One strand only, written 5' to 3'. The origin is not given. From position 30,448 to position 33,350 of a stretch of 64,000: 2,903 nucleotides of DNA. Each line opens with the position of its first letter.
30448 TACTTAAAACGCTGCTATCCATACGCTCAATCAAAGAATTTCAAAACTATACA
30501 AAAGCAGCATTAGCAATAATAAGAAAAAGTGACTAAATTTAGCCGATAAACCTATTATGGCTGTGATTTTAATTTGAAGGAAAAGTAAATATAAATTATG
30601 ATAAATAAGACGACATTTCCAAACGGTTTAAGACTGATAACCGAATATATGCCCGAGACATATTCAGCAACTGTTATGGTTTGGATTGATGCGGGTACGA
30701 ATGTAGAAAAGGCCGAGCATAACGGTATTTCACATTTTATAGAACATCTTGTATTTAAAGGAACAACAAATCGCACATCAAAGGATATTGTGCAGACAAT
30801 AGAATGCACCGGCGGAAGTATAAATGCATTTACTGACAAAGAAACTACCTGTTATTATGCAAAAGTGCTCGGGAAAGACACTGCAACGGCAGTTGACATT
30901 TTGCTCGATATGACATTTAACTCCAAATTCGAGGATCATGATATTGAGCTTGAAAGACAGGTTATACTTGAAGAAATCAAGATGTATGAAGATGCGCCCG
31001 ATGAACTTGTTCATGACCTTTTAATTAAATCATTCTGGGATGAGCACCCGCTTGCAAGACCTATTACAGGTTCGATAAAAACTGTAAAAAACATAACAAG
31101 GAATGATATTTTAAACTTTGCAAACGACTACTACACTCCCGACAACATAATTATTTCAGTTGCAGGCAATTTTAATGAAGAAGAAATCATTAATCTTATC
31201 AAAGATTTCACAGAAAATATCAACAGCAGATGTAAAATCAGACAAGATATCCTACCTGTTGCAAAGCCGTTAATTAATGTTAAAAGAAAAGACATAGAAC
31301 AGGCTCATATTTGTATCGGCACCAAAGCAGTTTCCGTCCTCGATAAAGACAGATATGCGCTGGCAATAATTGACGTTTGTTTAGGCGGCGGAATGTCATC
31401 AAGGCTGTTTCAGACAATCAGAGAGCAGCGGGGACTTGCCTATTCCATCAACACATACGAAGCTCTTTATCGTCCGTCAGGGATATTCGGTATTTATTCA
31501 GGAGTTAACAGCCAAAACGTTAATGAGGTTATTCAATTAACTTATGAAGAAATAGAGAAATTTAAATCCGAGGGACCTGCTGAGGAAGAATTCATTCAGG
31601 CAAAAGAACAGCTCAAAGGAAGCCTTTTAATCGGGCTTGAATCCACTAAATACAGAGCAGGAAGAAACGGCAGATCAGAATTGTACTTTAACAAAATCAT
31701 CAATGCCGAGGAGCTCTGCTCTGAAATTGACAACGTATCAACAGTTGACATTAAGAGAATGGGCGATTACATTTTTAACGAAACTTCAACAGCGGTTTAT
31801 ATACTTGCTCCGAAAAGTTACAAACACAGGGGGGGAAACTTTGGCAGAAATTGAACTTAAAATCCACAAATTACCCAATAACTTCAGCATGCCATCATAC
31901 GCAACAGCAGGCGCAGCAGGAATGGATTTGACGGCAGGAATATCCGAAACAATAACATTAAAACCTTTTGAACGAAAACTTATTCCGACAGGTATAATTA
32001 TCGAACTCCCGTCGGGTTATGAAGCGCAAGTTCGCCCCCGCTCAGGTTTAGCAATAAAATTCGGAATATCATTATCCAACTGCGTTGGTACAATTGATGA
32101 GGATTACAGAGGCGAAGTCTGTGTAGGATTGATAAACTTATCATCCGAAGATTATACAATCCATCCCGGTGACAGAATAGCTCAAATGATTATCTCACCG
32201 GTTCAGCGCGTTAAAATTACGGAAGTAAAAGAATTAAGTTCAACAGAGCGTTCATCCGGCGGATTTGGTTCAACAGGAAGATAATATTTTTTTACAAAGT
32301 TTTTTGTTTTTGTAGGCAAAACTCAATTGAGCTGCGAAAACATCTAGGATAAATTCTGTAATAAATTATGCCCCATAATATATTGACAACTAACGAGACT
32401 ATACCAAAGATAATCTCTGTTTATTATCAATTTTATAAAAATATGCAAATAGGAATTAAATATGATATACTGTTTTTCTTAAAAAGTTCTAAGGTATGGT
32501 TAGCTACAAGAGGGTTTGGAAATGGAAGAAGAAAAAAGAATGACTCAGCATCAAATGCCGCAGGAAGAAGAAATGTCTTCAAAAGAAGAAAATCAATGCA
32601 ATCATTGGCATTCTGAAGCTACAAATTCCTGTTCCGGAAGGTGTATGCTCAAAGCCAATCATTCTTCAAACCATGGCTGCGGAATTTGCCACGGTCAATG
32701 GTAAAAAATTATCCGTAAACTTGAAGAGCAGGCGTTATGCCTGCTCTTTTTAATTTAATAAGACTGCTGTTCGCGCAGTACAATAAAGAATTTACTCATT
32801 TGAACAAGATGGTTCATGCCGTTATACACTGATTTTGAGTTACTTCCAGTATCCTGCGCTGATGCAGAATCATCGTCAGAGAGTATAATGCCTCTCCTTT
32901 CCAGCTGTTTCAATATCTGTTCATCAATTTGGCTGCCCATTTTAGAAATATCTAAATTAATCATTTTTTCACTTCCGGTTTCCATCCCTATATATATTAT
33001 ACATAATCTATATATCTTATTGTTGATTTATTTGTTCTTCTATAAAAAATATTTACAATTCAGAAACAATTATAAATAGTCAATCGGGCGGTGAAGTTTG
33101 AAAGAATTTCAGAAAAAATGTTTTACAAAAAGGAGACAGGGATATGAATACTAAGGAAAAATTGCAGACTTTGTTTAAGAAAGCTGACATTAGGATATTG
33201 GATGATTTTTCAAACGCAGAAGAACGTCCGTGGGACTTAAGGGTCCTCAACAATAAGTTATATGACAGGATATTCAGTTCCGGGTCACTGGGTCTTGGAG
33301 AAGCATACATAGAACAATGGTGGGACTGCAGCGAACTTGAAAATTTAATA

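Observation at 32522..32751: Stand-alone 60-aa peptide with an acidic leader and a Cys/His-rich tail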

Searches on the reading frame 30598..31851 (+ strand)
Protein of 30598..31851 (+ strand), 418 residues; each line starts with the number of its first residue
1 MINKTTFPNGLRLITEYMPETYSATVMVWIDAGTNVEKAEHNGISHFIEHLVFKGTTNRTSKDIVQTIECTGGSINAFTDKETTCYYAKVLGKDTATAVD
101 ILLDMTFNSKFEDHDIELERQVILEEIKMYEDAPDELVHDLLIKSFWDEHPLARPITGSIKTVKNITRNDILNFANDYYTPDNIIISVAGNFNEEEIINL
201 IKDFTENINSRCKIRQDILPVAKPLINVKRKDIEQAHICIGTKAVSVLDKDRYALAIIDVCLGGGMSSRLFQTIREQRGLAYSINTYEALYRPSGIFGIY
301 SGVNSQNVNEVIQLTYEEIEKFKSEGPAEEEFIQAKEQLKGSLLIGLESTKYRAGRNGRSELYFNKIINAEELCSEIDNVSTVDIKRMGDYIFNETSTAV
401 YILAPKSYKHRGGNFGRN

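Call 3: search_protein_families(library=ncbifam, proteins=[window:30598-31851:+], max_evalue=0.01)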
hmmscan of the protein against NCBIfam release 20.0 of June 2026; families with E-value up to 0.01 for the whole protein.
window:30598-31851:+ (418 aa): 4 families
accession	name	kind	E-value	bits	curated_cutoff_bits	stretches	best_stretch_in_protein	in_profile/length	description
NF047421.1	YfmH_fam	equivalog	3.6e-40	138.5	250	1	36-406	54-424/425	EF-P 5-aminopentanol modification-associated protein YfmH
NF047422.1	YfmF_fam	equivalog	4.1e-34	118.2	285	1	107-395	115-404/412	EF-P 5-aminopentanol modification-associated protein YfmF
TIGR02110.1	PQQ_syn_pqqF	equivalog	1.4e-17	63.7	320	1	5-230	3-229/697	pyrroloquinoline quinone biosynthesis protein PqqF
NF011681.0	PRK15101.1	equivalog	9.8e-12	43.7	765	1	37-204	79-251/961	pitrilysin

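Call 4: search_protein_families(library=pfam, proteins=[window:30598-31851:+], max_evalue=0.01)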
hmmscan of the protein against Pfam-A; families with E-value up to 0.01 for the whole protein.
window:30598-31851:+ (418 aa): 2 families
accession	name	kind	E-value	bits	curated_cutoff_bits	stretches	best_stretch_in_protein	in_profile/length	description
PF05193.26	Peptidase_M16_C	-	7.2e-43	147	23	1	165-339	1-181/181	Peptidase M16 inactive domain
PF00675.25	Peptidase_M16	-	4.2e-41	140.7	22.3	1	13-157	2-146/149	Insulinase (Peptidase family M16)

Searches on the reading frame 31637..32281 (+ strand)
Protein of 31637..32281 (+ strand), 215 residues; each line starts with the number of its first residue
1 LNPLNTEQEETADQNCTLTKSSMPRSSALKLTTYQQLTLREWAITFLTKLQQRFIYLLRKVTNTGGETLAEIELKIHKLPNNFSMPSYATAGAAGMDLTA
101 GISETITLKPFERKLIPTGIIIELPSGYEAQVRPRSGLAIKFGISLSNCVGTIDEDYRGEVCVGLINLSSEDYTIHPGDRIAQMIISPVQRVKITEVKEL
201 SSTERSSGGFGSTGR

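Call 3: search_protein_families(library=ncbifam, proteins=[window:31637-32281:+], max_evalue=0.01)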
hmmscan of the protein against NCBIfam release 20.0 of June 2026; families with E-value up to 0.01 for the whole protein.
window:31637-32281:+ (215 aa): 5 families
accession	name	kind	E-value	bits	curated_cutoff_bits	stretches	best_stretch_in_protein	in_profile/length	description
NF001862.0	PRK00601.1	equivalog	5.5e-59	198.1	103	1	71-215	5-149/150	dUTP diphosphatase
TIGR00576.1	dut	superfamily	2e-53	180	102.55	1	74-215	2-143/143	dUTP diphosphatase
NF010561.0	PRK13956.1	equivalog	1.9e-12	47.2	223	1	80-214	13-146/147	dUTP diphosphatase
TIGR02274.1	dCTP_deam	equivalog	2e-07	30.9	92.8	1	103-191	69-156/180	dCTP deaminase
NF002598.0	PRK02253.1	equivalog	0.0076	15.8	130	0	121-189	85-150/167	deoxyuridine 5'-triphosphate nucleotidohydrolase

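Call 4: search_protein_families(library=pfam, proteins=[window:31637-32281:+], max_evalue=0.01)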
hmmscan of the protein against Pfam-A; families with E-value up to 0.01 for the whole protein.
window:31637-32281:+ (215 aa): 2 families
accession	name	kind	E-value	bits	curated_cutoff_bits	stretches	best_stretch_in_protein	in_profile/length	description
PF00692.24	dUTPase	-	2.7e-31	108.5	22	1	82-214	2-129/129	dUTPase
PF22769.1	DCD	-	3e-09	37.6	27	1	103-186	68-150/153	dCTP deaminase-like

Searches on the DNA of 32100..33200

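Call 10: search_rna_families(source=window, start=32100, end=33200, threshold=evalue, max_evalue=10)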
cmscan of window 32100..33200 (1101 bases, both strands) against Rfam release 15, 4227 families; matches with E-value up to 10: 9.
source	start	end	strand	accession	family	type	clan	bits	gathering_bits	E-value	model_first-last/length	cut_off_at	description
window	32659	32759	+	RF02029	sraA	Gene; sRNA;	-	23.5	56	0.57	1-95/95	no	sraA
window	32268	32332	+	RF00326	snoZ155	Gene; snRNA; snoRNA; CD-box;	-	23.1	43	1.1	1-81/81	no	Small nucleolar RNA Z155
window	32646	32758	+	RF00558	L20_leader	Cis-reg; leader;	-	19.9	58.7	0.42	1-127/127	no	Ribosomal protein L20 leader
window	32684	32753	+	RF02343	ar9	Gene; sRNA;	-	19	45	2.4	1-149/149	no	Alphaproteobacterial sRNA ar9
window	32715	32850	-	RF02053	STnc430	Gene; sRNA;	-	18.8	47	4.1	1-162/162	no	Enterobacterial sRNA STnc430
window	33141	33190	+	RF00295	snoTBR7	Gene; snRNA; snoRNA; CD-box;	-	18.5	45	0.6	1-75/75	no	Small nucleolar RNA TBR7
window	32683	32751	+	RF02057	STnc40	Gene; sRNA;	-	16.9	45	7.4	1-70/70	no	Salmonella enterica sRNA STnc40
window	32649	32817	+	RF02082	STnc540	Gene; sRNA;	-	16.5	38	0.91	1-202/202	no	Enterobacterial sRNA STnc540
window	33113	33176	+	RF02628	Hrs1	Gene; sRNA;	-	15.8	56.4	4.3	1-74/74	no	Hfq-regulated sRNA 1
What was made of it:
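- There is no Rfam match (call 10).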
